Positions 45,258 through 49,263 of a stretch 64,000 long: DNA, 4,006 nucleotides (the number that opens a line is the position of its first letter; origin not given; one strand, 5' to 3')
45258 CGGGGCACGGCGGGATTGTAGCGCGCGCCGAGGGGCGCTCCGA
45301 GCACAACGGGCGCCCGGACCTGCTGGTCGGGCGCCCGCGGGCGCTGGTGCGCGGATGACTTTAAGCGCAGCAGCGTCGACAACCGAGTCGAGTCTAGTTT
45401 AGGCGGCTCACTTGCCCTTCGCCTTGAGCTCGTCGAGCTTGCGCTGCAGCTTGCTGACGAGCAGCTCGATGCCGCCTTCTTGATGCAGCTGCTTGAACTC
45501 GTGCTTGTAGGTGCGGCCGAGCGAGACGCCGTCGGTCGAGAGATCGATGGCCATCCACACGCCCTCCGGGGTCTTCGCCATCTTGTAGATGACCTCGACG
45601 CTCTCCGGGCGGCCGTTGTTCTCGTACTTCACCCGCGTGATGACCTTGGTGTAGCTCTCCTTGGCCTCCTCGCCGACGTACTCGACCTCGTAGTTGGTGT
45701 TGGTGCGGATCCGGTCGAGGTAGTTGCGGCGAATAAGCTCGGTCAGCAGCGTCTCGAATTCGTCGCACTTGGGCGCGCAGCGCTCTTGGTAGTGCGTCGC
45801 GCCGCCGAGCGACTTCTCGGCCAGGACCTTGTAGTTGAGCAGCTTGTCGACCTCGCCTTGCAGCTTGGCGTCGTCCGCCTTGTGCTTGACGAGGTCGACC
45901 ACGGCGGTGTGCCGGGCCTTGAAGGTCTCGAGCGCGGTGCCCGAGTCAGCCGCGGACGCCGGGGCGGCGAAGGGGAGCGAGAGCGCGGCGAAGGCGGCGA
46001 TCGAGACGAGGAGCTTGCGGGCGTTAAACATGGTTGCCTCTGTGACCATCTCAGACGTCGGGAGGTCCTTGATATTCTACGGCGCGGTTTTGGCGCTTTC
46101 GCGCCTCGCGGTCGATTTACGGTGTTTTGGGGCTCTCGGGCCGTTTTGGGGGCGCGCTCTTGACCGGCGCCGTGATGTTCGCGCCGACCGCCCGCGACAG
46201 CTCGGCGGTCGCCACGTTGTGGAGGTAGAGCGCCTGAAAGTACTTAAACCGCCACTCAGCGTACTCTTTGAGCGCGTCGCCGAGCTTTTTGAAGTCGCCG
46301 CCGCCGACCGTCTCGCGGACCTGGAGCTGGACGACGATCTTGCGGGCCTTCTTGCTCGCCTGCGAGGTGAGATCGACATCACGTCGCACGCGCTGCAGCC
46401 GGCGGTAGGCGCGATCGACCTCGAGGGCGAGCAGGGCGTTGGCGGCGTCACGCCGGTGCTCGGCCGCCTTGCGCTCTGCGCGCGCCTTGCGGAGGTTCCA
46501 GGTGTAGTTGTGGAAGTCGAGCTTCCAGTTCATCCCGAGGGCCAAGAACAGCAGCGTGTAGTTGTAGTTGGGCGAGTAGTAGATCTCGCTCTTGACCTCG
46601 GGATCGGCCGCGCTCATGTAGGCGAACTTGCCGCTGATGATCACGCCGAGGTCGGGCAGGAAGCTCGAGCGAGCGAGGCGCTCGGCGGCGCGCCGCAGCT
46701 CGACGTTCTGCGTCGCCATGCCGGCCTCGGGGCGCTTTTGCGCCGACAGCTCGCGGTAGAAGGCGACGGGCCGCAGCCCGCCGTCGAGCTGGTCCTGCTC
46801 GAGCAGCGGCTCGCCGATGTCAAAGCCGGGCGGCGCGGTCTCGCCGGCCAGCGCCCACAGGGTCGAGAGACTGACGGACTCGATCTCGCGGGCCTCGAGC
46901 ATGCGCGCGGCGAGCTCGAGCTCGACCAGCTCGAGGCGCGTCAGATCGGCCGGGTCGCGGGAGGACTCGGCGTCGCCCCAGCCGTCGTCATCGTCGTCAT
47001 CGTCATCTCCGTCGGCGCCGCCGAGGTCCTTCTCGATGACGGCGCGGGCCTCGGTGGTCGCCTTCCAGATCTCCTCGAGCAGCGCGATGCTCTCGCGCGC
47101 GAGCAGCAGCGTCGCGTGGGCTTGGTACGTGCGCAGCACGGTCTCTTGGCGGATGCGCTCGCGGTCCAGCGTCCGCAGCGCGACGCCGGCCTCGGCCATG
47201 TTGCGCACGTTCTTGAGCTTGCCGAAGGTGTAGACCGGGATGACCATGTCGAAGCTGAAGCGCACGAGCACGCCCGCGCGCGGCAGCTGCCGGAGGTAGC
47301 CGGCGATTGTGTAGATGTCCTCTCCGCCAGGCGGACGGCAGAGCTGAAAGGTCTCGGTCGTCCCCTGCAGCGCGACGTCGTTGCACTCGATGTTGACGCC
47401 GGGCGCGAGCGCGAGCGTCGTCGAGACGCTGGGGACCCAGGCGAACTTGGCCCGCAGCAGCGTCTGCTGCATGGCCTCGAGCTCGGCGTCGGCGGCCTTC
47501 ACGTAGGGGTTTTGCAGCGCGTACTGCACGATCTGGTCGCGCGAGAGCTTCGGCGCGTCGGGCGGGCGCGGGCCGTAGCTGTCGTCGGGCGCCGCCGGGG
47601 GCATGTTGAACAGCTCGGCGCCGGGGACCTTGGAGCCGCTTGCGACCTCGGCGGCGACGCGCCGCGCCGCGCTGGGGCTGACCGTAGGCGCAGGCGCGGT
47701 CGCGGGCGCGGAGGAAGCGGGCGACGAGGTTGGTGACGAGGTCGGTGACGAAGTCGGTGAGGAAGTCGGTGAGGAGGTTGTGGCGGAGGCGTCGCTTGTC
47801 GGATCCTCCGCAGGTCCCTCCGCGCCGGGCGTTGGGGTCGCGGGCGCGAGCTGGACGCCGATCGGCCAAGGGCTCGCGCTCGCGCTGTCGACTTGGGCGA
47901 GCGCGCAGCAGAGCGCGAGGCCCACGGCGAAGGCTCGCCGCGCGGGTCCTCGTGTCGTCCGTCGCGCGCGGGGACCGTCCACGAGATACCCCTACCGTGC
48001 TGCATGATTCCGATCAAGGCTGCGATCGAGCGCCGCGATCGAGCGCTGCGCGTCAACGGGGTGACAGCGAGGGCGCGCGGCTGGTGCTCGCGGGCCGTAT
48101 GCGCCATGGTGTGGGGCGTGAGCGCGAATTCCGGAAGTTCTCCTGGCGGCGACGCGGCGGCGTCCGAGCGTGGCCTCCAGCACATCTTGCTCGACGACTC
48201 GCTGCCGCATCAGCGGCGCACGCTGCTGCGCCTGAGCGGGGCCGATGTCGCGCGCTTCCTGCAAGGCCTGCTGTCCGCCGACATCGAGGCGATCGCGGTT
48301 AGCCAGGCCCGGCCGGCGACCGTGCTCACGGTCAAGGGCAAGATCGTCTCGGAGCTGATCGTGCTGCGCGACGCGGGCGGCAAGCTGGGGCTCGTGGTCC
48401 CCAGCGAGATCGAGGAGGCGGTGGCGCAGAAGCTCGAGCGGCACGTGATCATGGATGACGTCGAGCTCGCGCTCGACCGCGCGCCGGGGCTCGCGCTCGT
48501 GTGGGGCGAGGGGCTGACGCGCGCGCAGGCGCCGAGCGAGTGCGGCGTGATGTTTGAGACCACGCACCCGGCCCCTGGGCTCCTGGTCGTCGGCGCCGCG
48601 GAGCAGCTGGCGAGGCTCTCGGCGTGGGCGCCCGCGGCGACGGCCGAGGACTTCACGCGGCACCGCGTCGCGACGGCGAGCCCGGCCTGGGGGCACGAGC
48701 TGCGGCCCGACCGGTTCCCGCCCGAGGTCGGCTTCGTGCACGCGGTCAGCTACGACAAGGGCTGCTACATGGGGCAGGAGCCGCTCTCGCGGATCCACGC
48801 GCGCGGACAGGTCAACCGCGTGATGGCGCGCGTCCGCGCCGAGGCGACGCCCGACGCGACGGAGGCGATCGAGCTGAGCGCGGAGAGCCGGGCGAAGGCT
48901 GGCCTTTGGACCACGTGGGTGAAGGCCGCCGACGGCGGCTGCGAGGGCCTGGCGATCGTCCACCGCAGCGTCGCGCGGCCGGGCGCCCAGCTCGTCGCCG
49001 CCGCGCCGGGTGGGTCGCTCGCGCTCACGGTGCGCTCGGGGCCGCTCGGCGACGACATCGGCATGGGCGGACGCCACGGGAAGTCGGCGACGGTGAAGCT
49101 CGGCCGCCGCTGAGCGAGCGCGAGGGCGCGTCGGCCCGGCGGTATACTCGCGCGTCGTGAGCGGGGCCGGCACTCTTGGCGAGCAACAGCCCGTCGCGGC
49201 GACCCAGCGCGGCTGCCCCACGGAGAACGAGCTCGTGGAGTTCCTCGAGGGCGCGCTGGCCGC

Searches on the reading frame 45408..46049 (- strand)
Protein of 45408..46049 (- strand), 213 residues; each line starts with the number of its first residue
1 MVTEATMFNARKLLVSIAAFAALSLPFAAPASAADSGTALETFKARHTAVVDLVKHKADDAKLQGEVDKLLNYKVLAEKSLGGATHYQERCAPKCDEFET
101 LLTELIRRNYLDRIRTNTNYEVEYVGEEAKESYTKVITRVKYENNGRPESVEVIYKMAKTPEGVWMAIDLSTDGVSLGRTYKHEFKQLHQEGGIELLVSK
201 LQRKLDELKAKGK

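Call 7: search_protein_families(library=pfam, proteins=[window:45408-46049:-], max_evalue=0.00001)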
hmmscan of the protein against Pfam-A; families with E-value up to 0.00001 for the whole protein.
window:45408-46049:- (213 aa): 1 family
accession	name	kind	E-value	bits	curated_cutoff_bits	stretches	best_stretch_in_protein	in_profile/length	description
PF05494.18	MlaC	-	1.7e-21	77.2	26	1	60-202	26-165/166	MlaC protein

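Call 68: search_protein_families(library=ncbifam, proteins=[window:45408-46049:-], max_evalue=0.001)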
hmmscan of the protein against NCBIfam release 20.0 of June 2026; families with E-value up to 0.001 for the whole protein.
window:45408-46049:- (213 aa): 2 families
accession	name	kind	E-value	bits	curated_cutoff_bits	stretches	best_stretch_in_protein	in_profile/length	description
TIGR03481.1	HpnM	hypoth_equivalog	1.4e-08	34.3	160.1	1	13-207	4-197/200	hopanoid biosynthesis associated membrane protein HpnM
NF011697.0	PRK15117.1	equivalog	3.4e-05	23.7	195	1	84-203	79-199/211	phospholipid-binding protein MlaC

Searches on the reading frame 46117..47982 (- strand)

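Call 7: search_protein_families(library=pfam, proteins=[window:46117-47982:-], max_evalue=0.00001)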
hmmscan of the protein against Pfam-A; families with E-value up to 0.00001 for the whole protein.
window:46117-47982:- (621 aa): 1 family
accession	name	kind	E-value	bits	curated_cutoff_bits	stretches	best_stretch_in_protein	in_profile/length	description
PF02321.23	OEP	-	5.5e-26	92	22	2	411-600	6-187/187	Outer membrane efflux protein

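Call 68: search_protein_families(library=ncbifam, proteins=[window:46117-47982:-], max_evalue=0.001)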
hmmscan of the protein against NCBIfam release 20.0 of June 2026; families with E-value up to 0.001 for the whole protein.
window:46117-47982:- (621 aa): 2 families
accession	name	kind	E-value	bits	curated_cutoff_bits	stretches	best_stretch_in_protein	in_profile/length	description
TIGR01845.1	outer_NodT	subfamily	8.9e-09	34.7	210.05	1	414-560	67-209/460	efflux transporter outer membrane subunit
TIGR01844.1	type_I_sec_TolC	subfamily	3.8e-06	26.2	225.15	0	417-614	16-210/414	TolC family outer membrane protein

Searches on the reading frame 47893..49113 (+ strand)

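Call 7: search_protein_families(library=pfam, proteins=[window:47893-49113:+], max_evalue=0.00001)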
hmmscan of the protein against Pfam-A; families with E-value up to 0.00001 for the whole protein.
window:47893-49113:+ (406 aa): 1 family
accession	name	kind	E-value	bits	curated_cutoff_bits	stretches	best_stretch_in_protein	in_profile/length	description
PF01571.26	GCV_T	-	2.6e-08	33.9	25.6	1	112-192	51-131/255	Aminomethyltransferase folate-binding domain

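Call 68: search_protein_families(library=ncbifam, proteins=[window:47893-49113:+], max_evalue=0.001)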
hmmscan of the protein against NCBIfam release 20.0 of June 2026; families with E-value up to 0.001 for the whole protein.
window:47893-49113:+ (406 aa): 5 families
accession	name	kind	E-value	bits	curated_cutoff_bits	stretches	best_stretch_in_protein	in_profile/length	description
TIGR03317.2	CAF17_like_YgfZ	equivalog_domain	6.3e-16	58.8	49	1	255-358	2-111/113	CAF17-like 4Fe-4S cluster assembly/insertion protein YgfZ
NF007110.0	PRK09559.1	equivalog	6.8e-14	51.6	219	2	110-198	28-115/327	tRNA-modifying protein YgfZ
NF001567.0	PRK00389.1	subfamily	5.5e-07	28.9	300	1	112-192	56-136/359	glycine cleavage system aminomethyltransferase GcvT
NF010093.0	PRK13579.1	equivalog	2.2e-05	23.4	459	1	111-193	62-142/371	glycine cleavage system aminomethyltransferase GcvT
TIGR00528.1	gcvT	equivalog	6.6e-05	22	235.85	1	112-184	54-127/362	glycine cleavage system aminomethyltransferase GcvT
